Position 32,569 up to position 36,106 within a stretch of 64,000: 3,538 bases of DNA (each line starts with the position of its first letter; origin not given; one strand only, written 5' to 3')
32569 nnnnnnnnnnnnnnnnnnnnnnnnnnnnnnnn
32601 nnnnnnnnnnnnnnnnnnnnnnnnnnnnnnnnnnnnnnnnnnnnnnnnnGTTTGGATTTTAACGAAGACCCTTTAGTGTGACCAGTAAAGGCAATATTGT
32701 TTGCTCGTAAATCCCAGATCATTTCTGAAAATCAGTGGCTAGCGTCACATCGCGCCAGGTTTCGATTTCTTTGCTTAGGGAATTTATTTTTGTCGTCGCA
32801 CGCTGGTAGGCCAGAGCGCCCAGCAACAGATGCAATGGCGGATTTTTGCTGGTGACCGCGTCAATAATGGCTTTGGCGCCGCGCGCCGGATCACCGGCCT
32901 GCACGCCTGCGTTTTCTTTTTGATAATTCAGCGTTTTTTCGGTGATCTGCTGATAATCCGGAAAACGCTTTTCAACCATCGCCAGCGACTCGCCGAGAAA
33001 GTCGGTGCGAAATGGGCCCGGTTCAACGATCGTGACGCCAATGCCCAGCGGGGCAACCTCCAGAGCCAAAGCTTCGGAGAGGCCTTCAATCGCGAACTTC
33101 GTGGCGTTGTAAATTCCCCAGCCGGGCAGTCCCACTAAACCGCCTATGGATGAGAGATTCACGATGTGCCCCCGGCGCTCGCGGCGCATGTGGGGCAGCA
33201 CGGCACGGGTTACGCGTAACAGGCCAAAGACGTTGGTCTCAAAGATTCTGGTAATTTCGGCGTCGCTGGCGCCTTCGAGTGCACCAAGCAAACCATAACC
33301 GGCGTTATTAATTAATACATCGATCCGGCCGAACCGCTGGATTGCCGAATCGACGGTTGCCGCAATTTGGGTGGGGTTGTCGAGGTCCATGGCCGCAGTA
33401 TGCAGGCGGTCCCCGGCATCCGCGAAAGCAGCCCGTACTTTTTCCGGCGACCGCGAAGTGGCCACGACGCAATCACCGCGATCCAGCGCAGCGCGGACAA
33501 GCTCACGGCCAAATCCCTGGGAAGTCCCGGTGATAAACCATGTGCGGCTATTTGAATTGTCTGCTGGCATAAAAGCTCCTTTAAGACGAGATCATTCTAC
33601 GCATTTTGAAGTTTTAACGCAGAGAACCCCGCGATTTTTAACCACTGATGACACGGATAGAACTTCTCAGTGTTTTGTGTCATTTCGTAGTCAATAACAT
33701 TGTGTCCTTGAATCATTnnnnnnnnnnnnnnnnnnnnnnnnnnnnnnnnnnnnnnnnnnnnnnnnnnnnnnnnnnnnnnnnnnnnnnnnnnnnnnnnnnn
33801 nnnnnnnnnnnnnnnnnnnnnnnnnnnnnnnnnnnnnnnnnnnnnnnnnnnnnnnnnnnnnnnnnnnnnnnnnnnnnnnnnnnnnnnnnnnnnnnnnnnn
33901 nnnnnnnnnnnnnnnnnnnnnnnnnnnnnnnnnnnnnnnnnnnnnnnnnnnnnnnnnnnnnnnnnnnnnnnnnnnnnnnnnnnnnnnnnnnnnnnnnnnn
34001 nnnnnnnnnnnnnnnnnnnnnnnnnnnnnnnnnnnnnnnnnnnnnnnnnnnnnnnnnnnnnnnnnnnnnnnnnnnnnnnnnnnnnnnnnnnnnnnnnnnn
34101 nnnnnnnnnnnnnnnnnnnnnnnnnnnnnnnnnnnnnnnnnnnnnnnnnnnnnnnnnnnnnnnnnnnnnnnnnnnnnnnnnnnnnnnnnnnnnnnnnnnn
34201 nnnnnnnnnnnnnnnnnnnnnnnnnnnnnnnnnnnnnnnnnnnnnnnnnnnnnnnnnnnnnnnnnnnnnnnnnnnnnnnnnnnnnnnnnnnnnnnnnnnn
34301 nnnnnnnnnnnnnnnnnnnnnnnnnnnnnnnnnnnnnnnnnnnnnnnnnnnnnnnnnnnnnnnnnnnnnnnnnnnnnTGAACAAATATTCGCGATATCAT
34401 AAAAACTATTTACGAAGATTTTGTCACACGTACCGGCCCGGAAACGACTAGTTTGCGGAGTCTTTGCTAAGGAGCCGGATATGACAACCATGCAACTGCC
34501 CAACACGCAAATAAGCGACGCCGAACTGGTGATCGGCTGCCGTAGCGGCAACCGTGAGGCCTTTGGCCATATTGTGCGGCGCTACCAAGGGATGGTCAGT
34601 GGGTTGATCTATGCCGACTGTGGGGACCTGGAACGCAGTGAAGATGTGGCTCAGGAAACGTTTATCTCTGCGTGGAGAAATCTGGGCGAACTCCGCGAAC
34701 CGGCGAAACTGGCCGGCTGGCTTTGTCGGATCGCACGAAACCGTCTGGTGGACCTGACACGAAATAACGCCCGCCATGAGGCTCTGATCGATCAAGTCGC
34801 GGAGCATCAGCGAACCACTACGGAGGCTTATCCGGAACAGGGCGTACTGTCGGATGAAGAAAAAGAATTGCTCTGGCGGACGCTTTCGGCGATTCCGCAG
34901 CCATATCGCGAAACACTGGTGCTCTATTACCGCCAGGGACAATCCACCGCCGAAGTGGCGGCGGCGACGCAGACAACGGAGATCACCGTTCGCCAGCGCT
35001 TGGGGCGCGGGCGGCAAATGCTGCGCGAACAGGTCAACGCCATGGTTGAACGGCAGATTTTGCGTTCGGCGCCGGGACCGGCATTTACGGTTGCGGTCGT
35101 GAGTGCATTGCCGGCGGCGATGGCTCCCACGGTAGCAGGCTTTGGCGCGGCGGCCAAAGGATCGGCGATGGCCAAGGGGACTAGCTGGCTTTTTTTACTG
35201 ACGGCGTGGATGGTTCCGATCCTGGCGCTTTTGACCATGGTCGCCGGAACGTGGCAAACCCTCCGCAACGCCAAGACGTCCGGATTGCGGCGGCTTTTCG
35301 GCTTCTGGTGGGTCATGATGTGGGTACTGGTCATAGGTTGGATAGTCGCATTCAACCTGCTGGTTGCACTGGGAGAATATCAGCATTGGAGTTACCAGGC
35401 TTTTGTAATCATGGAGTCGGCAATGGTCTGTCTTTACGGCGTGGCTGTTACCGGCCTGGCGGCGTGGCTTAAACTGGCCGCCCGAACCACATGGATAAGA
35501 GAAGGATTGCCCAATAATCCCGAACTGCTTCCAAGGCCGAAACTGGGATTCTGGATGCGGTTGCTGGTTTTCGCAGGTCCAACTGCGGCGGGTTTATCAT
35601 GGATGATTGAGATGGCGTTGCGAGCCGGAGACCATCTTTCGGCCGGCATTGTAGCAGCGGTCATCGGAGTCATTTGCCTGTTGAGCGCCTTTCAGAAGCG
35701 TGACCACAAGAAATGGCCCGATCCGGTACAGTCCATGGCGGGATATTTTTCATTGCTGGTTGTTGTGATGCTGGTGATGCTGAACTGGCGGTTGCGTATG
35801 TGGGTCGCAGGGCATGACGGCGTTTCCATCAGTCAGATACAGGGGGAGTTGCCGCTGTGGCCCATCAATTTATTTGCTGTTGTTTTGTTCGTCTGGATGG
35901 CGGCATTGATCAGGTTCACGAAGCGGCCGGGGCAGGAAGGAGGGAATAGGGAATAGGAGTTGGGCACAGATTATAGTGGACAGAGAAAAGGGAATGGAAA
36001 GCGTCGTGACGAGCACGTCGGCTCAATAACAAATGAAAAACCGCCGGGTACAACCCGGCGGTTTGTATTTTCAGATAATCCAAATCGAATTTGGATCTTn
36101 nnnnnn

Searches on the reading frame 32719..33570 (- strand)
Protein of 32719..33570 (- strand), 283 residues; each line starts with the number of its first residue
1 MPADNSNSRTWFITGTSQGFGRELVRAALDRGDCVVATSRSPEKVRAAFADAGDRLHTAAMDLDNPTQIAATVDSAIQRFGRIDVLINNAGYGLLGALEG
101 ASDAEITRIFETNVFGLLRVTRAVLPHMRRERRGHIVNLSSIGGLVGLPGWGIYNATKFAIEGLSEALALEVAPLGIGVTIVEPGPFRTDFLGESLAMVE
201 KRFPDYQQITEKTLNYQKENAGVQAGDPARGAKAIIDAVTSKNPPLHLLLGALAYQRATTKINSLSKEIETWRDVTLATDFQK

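Call 45: search_protein_families(library=pfam, proteins=[window:32719-33570:-], max_evalue=0.01)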
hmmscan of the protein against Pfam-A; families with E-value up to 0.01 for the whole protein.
window:32719-33570:- (283 aa): 5 families
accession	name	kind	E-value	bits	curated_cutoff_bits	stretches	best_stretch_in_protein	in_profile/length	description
PF00106.31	adh_short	-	2.5e-50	171.1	26.6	1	12-195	4-190/195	short chain dehydrogenase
PF13561.12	adh_short_C2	-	4.5e-35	121.8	27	1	17-192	3-181/236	Enoyl-(Acyl carrier protein) reductase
PF08659.16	KR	-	4.2e-12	46.8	22.6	1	10-167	2-162/180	KR domain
PF18821.6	LPD7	-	0.00053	20.3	27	1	45-85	18-56/92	Large polyvalent protein-associated domain 7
PF01370.27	Epimerase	-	0.0019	18.1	20.9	1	12-141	2-115/240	NAD dependent epimerase/dehydratase family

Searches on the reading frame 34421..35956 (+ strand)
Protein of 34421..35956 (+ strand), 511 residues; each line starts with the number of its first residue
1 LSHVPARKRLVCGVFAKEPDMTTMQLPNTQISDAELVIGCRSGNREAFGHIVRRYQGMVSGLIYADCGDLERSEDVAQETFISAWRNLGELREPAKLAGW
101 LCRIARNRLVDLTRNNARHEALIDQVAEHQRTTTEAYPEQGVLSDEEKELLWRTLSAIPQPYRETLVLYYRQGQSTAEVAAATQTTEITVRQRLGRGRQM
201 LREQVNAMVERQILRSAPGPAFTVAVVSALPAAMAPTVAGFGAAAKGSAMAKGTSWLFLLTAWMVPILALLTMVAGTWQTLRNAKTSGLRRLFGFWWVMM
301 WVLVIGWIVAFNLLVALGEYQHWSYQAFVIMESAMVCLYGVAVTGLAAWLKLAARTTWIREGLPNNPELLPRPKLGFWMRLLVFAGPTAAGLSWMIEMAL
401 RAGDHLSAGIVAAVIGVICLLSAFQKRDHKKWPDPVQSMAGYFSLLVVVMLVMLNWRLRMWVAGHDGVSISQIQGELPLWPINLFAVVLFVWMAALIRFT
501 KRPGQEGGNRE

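Call 77: search_protein_families(library=pfam, proteins=[window:34421-35956:+], max_evalue=0.001)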
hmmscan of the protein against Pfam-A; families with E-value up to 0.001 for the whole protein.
window:34421-35956:+ (511 aa): 3 families
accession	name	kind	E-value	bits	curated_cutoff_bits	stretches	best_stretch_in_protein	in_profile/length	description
PF04542.20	Sigma70_r2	-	2.1e-13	50.3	24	1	51-118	1-70/71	Sigma-70 region 2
PF08281.18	Sigma70_r4_2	-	2.3e-09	37.2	25.7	1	149-201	2-54/54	Sigma-70, region 4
PF04545.22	Sigma70_r4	-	6.9e-05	22.7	24.1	1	162-203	9-50/50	Sigma-70, region 4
